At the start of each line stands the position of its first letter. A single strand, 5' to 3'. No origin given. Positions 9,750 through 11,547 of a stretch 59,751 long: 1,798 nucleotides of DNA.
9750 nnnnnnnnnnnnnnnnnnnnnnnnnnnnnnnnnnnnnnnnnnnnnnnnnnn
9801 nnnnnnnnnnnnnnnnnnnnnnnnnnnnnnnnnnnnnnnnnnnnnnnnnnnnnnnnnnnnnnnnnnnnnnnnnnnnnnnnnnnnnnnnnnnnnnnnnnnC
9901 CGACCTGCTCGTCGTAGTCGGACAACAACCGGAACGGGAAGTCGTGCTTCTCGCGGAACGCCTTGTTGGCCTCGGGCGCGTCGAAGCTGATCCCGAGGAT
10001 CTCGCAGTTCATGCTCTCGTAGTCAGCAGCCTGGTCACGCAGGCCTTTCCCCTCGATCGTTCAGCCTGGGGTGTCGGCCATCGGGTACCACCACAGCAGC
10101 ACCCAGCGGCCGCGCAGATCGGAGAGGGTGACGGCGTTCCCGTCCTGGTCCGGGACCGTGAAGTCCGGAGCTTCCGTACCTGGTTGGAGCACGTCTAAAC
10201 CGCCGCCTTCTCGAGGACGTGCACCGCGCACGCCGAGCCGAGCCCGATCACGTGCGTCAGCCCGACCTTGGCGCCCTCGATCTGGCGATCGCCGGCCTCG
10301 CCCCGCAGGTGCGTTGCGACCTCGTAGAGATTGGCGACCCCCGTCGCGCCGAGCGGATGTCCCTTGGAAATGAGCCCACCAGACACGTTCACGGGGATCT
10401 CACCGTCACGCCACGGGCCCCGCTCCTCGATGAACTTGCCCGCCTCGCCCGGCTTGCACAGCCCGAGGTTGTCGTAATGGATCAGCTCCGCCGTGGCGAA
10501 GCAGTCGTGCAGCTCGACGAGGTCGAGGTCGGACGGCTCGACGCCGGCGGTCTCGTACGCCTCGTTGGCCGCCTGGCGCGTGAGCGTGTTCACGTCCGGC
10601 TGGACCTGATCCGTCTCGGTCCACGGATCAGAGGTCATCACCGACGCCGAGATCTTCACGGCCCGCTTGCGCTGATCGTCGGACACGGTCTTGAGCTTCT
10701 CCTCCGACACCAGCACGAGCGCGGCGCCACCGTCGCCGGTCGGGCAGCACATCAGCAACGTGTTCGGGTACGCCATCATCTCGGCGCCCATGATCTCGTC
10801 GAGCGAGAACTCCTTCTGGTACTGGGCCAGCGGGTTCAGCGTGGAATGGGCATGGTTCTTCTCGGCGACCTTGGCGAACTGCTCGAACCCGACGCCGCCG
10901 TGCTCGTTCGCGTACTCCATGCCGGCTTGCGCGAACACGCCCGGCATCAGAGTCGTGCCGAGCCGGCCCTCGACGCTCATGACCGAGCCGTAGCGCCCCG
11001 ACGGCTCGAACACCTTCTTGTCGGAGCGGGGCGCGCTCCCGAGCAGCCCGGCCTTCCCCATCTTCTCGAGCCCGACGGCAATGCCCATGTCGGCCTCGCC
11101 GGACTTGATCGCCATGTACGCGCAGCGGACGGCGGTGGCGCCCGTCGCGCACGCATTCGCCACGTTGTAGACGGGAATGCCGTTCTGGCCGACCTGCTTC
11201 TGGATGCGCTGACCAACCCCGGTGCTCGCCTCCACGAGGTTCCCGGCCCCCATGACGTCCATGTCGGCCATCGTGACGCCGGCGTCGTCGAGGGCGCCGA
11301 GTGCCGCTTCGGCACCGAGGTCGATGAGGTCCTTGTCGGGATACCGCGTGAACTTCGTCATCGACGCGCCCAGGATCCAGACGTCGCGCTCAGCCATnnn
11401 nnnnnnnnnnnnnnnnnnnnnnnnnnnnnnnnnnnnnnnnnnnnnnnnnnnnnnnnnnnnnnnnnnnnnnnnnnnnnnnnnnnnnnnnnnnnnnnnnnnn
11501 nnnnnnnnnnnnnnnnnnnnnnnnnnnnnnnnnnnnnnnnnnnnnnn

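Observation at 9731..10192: In-frame TGA exactly at the peroxidatic cysteine of a Bcp-type peroxiredoxin (candidate Sec-peroxiredoxin hidden from the ORF track)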

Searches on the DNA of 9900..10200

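Call 78: search_rna_families(source=window, start=9900, end=10200, threshold=evalue, max_evalue=10)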
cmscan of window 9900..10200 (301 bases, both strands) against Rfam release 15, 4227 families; matches with E-value up to 10: 0.
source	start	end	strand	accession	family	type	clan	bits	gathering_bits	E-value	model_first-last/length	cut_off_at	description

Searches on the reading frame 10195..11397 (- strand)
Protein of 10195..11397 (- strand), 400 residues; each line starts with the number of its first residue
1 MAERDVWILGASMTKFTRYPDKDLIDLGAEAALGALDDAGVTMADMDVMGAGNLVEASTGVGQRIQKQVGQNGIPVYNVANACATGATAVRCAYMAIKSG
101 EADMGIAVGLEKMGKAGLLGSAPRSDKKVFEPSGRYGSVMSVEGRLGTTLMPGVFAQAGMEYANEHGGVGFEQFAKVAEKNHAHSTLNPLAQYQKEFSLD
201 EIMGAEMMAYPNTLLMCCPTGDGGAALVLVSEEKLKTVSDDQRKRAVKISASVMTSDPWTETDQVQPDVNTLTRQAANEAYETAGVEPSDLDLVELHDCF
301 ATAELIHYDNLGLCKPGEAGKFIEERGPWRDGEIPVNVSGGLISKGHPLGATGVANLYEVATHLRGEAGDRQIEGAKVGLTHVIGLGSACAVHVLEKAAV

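Call 20: find_encoding_contigs(protein=window:10195-11397:-, flank=10000, max_places=3)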
Protein window:10195-11397:- (400 aa): 23 contigs read that carry it; 3 places shown.
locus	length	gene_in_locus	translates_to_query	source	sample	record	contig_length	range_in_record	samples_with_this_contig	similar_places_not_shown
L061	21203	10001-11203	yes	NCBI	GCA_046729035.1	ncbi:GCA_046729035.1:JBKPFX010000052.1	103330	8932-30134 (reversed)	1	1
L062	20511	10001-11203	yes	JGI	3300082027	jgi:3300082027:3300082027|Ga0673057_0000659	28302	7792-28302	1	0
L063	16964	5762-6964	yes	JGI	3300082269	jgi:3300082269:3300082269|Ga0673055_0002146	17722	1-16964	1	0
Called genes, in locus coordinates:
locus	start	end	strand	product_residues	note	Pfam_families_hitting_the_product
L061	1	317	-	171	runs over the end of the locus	PF01668:SmpB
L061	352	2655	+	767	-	PF01315:Ald_Xan_dh_C, PF02738:MoCoBD_1, PF20256:MoCoBD_2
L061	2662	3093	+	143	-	PF14464:Prok-JAB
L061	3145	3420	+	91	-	PF02597:ThiS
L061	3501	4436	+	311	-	PF00291:PALP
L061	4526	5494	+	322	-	PF01300:Sua5_yciO_yrdC, PF03481:Sua5_C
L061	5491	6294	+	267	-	PF01177:Asp_Glu_race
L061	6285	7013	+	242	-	PF23023:Anti-Pycsar_Apyc1, PF00753:Lactamase_B, PF12706:Lactamase_B_2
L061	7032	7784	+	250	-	PF01138:RNase_PH, PF03725:RNase_PH_C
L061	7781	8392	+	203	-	PF01725:Ham1p_like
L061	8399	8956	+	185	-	-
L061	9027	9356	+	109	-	-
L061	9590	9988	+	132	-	PF12172:zf-ChsH2, PF01796:OB_ChsH2_C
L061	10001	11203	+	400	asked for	PF00108:Thiolase_N, PF00109:ketoacyl-synt (faint), PF02803:Thiolase_C, PF22691:Thiolase_C_1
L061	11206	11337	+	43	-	PF08534:Redoxin (weak), PF00578:AhpC-TSA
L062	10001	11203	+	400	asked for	PF00108:Thiolase_N, PF00109:ketoacyl-synt (faint), PF02803:Thiolase_C, PF22691:Thiolase_C_1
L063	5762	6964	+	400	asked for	PF00108:Thiolase_N, PF00109:ketoacyl-synt (faint), PF02803:Thiolase_C, PF22691:Thiolase_C_1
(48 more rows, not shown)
